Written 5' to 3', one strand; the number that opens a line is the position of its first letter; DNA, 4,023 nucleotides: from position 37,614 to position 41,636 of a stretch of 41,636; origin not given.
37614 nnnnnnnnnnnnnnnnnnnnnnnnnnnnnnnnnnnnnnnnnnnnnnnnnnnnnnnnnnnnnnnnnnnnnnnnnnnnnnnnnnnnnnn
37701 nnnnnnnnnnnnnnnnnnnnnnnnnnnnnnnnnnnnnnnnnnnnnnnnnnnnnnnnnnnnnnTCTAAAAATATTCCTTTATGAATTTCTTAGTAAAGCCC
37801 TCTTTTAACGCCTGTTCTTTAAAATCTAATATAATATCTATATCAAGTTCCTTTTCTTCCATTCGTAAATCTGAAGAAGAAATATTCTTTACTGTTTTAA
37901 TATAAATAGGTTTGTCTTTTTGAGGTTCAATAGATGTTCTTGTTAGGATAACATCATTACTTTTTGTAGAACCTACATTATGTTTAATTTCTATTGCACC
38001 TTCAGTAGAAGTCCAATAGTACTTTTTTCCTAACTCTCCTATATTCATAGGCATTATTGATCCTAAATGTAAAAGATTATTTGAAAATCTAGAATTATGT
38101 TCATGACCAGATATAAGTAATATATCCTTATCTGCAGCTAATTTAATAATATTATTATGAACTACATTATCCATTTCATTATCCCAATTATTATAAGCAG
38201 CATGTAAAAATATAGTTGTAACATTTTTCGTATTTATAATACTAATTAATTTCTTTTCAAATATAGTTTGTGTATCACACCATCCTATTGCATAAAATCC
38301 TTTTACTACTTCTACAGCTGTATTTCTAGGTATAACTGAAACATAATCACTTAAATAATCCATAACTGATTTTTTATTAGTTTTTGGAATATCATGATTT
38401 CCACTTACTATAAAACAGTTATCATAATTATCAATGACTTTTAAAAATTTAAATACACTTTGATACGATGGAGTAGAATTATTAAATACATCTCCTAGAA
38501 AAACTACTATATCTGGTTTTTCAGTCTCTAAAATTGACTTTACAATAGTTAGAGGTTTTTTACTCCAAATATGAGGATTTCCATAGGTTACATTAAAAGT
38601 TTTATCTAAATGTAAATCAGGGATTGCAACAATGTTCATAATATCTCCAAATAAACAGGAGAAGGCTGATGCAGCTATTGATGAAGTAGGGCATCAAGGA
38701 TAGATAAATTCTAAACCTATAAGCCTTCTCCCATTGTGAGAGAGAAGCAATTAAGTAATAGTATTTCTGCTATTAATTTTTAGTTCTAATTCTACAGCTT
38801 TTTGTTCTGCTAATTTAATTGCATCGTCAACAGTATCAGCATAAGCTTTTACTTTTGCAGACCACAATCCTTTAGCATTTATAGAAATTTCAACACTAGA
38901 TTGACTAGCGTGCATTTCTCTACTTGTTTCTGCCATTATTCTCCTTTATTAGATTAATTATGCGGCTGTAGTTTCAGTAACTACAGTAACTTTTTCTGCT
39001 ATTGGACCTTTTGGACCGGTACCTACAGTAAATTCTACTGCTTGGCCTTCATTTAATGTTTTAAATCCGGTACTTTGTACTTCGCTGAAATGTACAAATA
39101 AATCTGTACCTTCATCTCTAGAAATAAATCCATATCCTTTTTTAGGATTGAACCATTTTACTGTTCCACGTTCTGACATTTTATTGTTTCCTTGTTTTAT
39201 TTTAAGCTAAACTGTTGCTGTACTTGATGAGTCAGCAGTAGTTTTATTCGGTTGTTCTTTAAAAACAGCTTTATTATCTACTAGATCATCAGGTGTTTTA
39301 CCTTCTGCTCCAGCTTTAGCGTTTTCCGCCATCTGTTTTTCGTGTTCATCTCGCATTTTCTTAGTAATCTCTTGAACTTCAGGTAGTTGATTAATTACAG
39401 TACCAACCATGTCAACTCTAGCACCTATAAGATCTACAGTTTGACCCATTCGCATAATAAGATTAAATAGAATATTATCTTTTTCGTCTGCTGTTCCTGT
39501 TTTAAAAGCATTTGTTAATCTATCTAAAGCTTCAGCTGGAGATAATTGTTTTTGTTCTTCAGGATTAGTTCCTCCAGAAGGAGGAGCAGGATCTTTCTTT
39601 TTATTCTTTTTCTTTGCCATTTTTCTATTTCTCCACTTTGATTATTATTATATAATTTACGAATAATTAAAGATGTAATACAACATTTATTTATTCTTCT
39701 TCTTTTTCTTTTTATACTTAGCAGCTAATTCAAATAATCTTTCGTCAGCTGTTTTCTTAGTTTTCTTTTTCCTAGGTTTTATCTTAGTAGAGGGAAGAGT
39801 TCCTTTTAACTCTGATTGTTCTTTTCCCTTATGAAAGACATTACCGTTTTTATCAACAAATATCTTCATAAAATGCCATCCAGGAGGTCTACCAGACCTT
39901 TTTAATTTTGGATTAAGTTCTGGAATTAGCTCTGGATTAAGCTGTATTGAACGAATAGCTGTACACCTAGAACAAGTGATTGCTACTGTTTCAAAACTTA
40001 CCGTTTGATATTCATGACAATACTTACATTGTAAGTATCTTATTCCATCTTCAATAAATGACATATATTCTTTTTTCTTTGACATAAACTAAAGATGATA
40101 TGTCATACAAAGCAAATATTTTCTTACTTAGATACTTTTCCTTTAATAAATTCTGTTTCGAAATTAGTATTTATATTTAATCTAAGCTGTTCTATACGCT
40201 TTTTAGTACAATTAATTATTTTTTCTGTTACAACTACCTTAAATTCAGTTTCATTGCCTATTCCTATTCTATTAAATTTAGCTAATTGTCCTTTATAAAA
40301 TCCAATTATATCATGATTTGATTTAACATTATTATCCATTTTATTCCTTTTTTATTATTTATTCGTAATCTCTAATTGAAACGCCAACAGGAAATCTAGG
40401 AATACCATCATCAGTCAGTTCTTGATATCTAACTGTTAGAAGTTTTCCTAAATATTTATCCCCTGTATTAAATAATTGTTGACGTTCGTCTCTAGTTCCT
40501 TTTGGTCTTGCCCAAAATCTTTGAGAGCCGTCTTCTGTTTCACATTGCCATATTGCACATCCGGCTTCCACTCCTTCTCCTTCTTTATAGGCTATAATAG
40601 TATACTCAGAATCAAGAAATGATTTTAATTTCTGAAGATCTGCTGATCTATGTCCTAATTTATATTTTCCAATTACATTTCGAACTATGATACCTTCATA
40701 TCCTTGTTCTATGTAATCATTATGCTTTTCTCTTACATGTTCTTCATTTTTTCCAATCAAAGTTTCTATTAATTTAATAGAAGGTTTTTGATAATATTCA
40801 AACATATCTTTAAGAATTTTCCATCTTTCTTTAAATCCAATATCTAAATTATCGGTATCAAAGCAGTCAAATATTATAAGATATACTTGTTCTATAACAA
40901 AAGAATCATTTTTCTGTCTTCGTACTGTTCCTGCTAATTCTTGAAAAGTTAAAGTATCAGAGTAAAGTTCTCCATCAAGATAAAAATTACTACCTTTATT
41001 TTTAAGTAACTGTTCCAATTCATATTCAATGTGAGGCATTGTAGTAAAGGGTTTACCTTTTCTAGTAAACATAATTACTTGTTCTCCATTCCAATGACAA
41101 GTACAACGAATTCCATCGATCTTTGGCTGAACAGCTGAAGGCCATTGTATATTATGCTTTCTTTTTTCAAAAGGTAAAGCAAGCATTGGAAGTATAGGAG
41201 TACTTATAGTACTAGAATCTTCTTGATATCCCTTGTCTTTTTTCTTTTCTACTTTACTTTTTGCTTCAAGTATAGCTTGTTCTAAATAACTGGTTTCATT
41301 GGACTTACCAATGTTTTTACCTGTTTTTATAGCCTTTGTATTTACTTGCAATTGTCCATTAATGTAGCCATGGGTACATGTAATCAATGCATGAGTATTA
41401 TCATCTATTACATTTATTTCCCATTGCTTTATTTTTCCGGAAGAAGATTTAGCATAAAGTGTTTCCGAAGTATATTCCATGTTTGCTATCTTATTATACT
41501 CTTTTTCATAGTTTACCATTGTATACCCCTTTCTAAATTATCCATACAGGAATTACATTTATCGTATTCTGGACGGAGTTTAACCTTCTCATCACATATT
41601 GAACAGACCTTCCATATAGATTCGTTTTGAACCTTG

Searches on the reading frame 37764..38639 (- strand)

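Call 9: search_protein_families(library=pfam, proteins=[window:37764-38639:-])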
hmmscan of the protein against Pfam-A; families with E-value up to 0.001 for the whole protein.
window:37764-38639:- (291 aa): 2 families
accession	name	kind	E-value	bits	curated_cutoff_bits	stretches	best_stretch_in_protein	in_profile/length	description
PF00149.33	Metallophos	-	3.3e-12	47.7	21.5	1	1-182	1-190/191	Calcineurin-like phosphoesterase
PF12850.12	Metallophos_2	-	1.6e-06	28.6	27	1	1-205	1-137/154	Calcineurin-like phosphoesterase superfamily domain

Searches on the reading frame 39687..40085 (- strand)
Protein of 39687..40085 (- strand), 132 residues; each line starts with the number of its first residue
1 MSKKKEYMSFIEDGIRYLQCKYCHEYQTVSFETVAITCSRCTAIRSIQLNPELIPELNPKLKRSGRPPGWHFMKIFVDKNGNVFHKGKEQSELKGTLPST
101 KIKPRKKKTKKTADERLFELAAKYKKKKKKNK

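Call 54: search_protein_families(library=pfam, proteins=[window:39687-40085:-], max_evalue=0.01)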
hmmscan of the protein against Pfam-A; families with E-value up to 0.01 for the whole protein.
window:39687-40085:- (132 aa): 1 family
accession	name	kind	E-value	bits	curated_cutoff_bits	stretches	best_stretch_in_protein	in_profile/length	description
PF24868.1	YABBY_N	-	0.004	17.1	28.6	0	13-53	4-50/60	YABBY, N-terminal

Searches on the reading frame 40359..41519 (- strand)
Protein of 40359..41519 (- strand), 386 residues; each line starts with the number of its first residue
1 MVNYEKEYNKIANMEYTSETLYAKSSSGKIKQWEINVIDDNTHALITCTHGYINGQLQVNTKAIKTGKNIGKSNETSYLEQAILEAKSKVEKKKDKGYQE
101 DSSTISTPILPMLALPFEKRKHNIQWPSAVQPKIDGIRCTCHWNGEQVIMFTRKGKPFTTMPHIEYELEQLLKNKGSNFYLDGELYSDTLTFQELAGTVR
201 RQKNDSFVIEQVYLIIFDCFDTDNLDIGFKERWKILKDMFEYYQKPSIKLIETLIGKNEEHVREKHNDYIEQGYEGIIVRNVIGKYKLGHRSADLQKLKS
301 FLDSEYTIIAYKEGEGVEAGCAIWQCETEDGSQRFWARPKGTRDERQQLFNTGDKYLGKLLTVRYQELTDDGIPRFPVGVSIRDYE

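Call 9: search_protein_families(library=pfam, proteins=[window:40359-41519:-])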
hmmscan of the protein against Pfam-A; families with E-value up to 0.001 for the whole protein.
window:40359-41519:- (386 aa): 3 families
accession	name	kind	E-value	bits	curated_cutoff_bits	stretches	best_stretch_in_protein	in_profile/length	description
PF01068.26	DNA_ligase_A_M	-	1.7e-30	106.7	26.2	1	111-299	1-204/204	ATP dependent DNA ligase domain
PF14743.12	DNA_ligase_OB_2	-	2.3e-09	37.6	28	1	324-383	13-66/66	DNA ligase OB-like domain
PF09414.15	RNA_ligase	-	1.6e-06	28.8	27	1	130-283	5-159/171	RNA ligase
